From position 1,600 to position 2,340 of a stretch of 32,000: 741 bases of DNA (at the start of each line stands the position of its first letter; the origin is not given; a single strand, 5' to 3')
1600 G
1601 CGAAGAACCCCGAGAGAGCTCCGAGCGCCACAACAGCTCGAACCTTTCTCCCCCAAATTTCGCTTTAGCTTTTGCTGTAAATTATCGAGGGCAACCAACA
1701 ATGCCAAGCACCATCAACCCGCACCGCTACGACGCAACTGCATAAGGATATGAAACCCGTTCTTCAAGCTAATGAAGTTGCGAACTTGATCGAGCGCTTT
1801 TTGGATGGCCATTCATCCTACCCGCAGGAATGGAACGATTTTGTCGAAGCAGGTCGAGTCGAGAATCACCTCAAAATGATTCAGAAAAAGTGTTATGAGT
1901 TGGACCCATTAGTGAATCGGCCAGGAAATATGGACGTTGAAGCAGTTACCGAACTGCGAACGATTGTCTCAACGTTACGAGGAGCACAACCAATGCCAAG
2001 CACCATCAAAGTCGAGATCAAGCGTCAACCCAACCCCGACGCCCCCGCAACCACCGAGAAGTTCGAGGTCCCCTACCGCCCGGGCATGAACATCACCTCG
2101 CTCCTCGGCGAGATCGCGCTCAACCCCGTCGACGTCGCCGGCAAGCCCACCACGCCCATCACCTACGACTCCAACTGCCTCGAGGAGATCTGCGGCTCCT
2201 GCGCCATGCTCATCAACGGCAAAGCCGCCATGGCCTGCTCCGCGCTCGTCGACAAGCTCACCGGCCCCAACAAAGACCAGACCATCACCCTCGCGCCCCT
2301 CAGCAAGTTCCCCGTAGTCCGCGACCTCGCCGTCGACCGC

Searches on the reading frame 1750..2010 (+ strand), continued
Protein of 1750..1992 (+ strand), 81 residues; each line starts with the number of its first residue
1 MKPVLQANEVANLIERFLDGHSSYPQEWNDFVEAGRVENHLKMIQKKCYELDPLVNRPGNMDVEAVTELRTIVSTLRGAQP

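Call 27: search_protein_families(library=pfam, proteins=[L085:2749-3948:+, L092:4653-4994:+, L082:3415-3903:+, L085:4598-5095:+], max_evalue=1)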
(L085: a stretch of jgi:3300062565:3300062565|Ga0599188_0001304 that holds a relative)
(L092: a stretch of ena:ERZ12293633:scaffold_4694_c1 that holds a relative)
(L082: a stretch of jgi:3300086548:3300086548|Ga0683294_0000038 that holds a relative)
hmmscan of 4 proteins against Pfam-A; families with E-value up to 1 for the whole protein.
L085:2749-3948:+ (400 aa): 0 families

L092:4653-4994:+ (114 aa): 0 families

L082:3415-3903:+ (163 aa): 1 family
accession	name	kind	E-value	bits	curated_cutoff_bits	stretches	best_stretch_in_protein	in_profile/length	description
PF22478.1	DUF6982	-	1.6e-37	129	24.5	1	6-137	2-134/134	Family of unknown function (DUF6982)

L085:4598-5095:+ (166 aa): 3 families
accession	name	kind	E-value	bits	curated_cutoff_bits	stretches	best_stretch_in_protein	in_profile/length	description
PF17343.7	DUF5373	-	0.097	13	28.7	1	92-156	77-140/182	Family of unknown function (DUF5373)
PF14997.11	CECR6_TMEM121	-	0.13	12.5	25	1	100-156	113-170/194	CECR6/TMEM121 family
PF05699.19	Dimer_Tnp_hAT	-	0.15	12.3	21.4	0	39-60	27-48/84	hAT family C-terminal dimerisation region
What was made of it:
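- Tried and rejected: Pfam gave no match for the C-terminal domain of the Rhs toxin (call 27).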

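Call 31: find_related_loci(query=A2, collection=metagenome_contigs, flank=3000)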
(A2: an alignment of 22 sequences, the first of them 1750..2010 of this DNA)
Query A2 (87 aa) in metagenome_contigs; peptide patterns used: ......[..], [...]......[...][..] (x = any residue, [..] = any of these).
555 stretches matched a pattern; 211 encode a relative of the query (tblastn E <= 1e-3); the best 80 are kept; 80 distinct loci.
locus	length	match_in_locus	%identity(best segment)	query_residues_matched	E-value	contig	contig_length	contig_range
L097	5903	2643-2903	100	1-87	5e-58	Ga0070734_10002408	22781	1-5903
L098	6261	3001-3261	100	1-87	5e-58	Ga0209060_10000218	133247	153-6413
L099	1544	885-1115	61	1-77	3e-29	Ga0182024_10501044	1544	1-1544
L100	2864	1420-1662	56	1-81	1e-28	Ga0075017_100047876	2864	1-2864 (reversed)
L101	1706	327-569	56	1-81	1e-28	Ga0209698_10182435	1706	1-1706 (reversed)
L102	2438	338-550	62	7-77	8e-28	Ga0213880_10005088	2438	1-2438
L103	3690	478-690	62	7-77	9e-28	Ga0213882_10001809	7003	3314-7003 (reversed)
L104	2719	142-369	62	2-77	2e-27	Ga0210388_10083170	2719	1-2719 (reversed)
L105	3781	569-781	59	7-77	5e-27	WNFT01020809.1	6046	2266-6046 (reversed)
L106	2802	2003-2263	53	5-86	1e-25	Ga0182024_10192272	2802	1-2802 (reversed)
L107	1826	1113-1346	54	9-86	1e-25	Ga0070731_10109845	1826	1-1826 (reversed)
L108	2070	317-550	54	9-86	1e-25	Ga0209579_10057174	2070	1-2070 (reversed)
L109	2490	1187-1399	58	7-77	2e-25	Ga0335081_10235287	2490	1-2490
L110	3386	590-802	58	7-77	2e-25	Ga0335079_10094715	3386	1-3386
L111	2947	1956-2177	55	5-78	2e-25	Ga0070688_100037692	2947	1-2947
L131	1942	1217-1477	49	1-87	3e-24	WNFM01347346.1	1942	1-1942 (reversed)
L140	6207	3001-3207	58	9-77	1e-23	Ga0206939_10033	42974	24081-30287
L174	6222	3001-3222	54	5-78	2e-22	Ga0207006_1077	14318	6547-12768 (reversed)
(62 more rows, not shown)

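Call 48: predict_structure(alignment_id=A2)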
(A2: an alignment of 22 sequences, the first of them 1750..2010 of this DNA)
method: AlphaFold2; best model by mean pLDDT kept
length: 87 residues; sequences in the alignment: 22
mean_pLDDT: 80.3   pTM: 0.68
mean pLDDT of the five models: 80.3, 79.6, 78.8, 78.7, 78.0
residues with pLDDT >= 90: 24; 70-90: 47; 50-70: 9; < 50: 7
segments of 3 or more residues with pLDDT < 50: 81-87
pLDDT, mean of each block of 10 residues (from residue 1): 82 86 71 85 91 82 89 82 42
secondary structure, 60 per line:
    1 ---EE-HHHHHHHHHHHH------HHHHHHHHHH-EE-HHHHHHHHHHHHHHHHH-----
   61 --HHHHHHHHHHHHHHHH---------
elements in order: H7-18 H25-34 H39-55 H63-78

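Call 53: fold_search(model_id=the predicted structure, library=pdb)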
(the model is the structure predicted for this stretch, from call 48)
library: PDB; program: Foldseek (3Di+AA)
matches with E <= 10: 64; with E <= 0.001: 0
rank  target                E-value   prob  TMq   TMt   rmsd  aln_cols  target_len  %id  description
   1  1r5e_MODEL_1_A        2.0e+00  0.15  0.38  0.32  12.2        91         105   11  Solution structure of the folded core of Pseudomonas syringae effector protein, AvrPto (released 2004-10-19)
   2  8zwo_D                3.0e+00  0.13  0.39  0.16   5.7        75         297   16  Structure of CTF18-PCNA with ATP (released 2025-06-18)
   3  1wr6_C                3.1e+00  0.03  0.20  0.19  14.2        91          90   12  Crystal structure of GGA3 GAT domain in complex with ubiquitin (released 2005-06-28)
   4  9mr9_U                3.5e+00  0.04  0.22  0.17  11.8       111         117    9  Crystal structure of AU-15330 in complex with the bromodomain of human BRM (SMARCA2) and pVHL:ElonginC:ElonginB (released 2025-10-08)
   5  9rgz_B                3.7e+00  0.06  0.27  0.25  10.3        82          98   11  X-ray crystal structure of a de novo designed single-chain antiparallel 3-helix coiled-coil bundle, sc-apCC3-CW-2NTT (released 2025-09-03)
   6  4yg1_D                4.0e+00  0.05  0.22  0.26  12.3        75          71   12  HipB-O1-O2 complex/P21212 crystal form (released 2015-07-29)
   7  3u3b_B                4.2e+00  0.11  0.39  0.35   5.1        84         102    8  Crystal Structure of Computationally Redesigned Four-Helix Bundle (released 2012-06-13)
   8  4hwc_F                4.7e+00  0.07  0.32  0.33  12.2        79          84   20  Structure of ATBAG1 (released 2013-05-29)
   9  4kxr_A                5.0e+00  0.04  0.21  0.21  13.1        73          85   14  Structure of the Mycobacterium tuberculosis type VII secretion system chaperone EspG5 in complex with PE25-PPE41 dimer (released 2014-05-28)
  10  3gvm_C                5.0e+00  0.04  0.26  0.24  13.7        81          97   16  Structure of the homodimeric WXG-100 family protein from Streptococcus agalactiae (released 2010-09-08)
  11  9k1l_A                5.3e+00  0.08  0.36  0.14   8.4        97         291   18  Complex structure of CNK2 and SAMD12 (released 2025-03-12)
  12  7lt5_C                5.7e+00  0.12  0.34  0.07   3.3        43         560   16  CamA Adenine Methyltransferase Complexed to Cognate Substrate DNA and Cofactor SAH (released 2021-05-19)
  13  7lnj_B                6.0e+00  0.12  0.34  0.07   3.0        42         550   14  CamA Adenine Methyltransferase Complexed to Cognate Substrate DNA (released 2021-05-19)
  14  2g38_C                6.0e+00  0.04  0.21  0.24  12.9        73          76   14  A PE/PPE Protein Complex from Mycobacterium tuberculosis (released 2006-03-14)
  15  1z8u_C                6.0e+00  0.03  0.22  0.22  14.6        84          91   23  Crystal structure of oxidized alpha hemoglobin bound to AHSP (released 2005-06-14)
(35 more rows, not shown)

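Call 63: search_dna_similar(query=window:1750-1992:+, collection=plasmids, mode=protein, max_evalue=0.001, max_rows=10)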
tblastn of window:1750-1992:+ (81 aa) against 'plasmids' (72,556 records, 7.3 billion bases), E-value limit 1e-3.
No match.

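Call 64: search_dna_similar(query=window:1750-1992:+, collection=phages, mode=protein, max_evalue=0.001, max_rows=10)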
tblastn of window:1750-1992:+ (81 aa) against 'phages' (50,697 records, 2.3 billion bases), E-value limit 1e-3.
No match.
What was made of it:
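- No copy was found on plasmids or phages (calls 63, 64).
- Tried and rejected: The ORF has no match on plasmids or phages (calls 63, 64).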

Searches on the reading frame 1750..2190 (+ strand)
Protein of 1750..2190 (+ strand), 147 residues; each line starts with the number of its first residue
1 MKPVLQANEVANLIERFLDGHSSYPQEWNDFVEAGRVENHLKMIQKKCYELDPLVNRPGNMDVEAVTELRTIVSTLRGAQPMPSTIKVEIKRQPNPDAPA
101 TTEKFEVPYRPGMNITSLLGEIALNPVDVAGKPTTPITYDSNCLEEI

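Call 68: find_homologous_proteins(query=window:1750-2190:+, max_evalue=1e-20)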
Query window:1750-2190:+ (147 aa): 483 proteins with E <= 1e-20 among 1212 candidates; the best 120 are listed.
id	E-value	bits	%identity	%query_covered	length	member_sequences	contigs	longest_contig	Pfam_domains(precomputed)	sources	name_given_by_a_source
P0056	4.1e-32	129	97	44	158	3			PF13085.12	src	-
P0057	6.8e-32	128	97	44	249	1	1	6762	PF13534.12,PF13237.12,PF13183.12,PF13085.12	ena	-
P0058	9.0e-32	128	95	44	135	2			PF13085.12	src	-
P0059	9.0e-32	128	97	44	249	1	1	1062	PF12838.13,PF13534.12,PF13183.12,PF13187.12,PF13085.12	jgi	-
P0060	9.6e-32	128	95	45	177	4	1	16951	PF13085.12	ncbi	-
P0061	9.7e-32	128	95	44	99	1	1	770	-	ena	-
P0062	9.8e-32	128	97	44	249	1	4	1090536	PF13534.12,PF13237.12,PF13183.12,PF13085.12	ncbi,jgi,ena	jgi:succinate dehydrogenase / fumarate reductase, iron-sulfur subunit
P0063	9.9e-32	128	97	44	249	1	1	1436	PF13534.12,PF13237.12,PF13183.12,PF13085.12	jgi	jgi:succinate dehydrogenase / fumarate reductase, iron-sulfur subunit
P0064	1.0e-31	128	97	44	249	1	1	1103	PF13534.12,PF13237.12,PF13183.12,PF13085.12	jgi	jgi:succinate dehydrogenase / fumarate reductase, iron-sulfur subunit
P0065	1.2e-31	127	95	44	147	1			PF13085.12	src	-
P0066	1.3e-31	127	95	44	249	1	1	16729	PF13534.12,PF13237.12,PF13183.12,PF13085.12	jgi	jgi:succinate dehydrogenase / fumarate reductase iron-sulfur subunit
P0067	1.4e-31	127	95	44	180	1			PF13085.12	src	-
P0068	1.5e-31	127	95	45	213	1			PF13085.12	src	-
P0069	1.5e-31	127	97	44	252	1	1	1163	PF13534.12,PF13237.12,PF13183.12,PF13085.12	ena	-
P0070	1.7e-31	127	94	45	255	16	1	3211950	PF13534.12,PF13183.12,PF13085.12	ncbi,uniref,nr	ncbi:succinate dehydrogenase iron-sulfur subunit [Edaphobacter acidisoli]|uniref:Succinate dehydroge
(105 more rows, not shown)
